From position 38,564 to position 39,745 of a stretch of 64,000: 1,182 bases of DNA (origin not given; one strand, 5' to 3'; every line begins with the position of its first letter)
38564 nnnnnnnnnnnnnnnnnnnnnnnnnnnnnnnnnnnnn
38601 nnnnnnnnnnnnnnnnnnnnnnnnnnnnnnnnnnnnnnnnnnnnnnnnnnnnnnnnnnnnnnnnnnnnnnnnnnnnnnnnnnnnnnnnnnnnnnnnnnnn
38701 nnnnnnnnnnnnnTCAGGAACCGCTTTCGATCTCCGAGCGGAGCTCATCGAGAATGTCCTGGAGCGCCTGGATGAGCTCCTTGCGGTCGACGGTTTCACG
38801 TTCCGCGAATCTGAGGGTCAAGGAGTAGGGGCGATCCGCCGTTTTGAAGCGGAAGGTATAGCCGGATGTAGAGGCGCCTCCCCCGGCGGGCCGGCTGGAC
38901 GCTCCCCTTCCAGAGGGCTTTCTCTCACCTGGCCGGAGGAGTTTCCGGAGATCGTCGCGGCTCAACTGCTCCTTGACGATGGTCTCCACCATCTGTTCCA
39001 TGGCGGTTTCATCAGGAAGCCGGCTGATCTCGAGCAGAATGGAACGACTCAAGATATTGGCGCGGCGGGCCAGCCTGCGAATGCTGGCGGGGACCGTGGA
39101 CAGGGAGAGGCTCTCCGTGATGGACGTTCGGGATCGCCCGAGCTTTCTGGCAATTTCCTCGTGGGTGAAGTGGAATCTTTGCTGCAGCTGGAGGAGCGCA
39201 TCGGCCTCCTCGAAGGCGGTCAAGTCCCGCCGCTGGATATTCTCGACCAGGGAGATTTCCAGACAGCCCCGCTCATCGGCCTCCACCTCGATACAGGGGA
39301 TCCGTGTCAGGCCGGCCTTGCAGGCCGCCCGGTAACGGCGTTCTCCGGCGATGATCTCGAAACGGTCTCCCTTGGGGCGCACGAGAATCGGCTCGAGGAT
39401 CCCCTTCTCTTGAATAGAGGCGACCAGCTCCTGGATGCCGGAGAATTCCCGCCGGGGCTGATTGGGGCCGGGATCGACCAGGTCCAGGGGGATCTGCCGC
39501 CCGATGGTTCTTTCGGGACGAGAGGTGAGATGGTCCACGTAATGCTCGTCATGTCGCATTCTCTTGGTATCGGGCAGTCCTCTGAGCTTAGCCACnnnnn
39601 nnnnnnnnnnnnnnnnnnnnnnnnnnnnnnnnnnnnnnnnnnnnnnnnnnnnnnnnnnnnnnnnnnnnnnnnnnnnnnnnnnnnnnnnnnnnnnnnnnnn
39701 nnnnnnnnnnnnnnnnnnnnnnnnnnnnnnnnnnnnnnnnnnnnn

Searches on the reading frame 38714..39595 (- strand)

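Call 63: search_protein_families(library=pfam, proteins=[window:38714-39595:-], max_evalue=0.00001)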
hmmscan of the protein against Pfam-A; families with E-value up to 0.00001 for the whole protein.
window:38714-39595:- (293 aa): 2 families
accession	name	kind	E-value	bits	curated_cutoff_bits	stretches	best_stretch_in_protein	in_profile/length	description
PF02195.25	ParB_N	-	5.7e-27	94.1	26.3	1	33-121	4-95/95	ParB N-terminal domain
PF17762.8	HTH_ParB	-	3.6e-15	56.4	22.6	1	124-219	2-96/102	ParB HTH domain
